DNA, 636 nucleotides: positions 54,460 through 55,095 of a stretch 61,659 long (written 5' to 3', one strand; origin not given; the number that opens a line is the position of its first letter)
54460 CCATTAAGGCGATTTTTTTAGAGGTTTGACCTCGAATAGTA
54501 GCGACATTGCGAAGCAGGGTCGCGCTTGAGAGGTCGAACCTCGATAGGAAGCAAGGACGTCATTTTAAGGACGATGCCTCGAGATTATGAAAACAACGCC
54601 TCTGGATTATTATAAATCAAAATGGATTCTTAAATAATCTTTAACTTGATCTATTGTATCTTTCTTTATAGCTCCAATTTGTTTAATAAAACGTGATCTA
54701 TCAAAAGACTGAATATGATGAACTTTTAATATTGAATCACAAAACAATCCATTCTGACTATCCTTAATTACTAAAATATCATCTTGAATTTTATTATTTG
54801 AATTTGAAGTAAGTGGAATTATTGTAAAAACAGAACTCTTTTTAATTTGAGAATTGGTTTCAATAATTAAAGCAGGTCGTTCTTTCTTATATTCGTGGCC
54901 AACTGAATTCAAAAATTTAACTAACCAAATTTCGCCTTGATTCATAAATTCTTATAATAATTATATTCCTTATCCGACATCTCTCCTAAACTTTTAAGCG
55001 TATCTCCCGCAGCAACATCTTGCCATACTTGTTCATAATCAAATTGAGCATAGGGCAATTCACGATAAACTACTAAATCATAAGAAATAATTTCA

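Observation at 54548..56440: Toxin-antitoxin plus nuclease cassette bracketed by 33-bp inverted repeats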

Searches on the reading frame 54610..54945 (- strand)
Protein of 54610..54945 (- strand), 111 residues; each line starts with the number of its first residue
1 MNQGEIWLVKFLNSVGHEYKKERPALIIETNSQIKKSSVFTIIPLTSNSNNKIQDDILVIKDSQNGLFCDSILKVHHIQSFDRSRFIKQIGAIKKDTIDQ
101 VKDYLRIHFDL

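Call 8: search_protein_families(library=pfam, proteins=[window:54610-54945:-], max_evalue=0.01)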
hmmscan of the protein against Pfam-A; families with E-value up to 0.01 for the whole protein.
window:54610-54945:- (111 aa): 1 family
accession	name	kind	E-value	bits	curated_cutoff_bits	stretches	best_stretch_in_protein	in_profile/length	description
PF02452.23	PemK_toxin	-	1.9e-22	79.9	23.1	1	3-109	2-109/109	PemK-like, MazF-like toxin of type II toxin-antitoxin system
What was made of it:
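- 54610..54945 (-): PemK/MazF-family toxin gene (111 aa). Pfam PF02452, E 1.9e-22 (call 8).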

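Call 9: search_protein_families(library=padloc, proteins=[window:54610-54945:-], max_evalue=0.01)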
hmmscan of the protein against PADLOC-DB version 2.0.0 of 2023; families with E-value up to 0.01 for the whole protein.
window:54610-54945:- (111 aa): 0 families
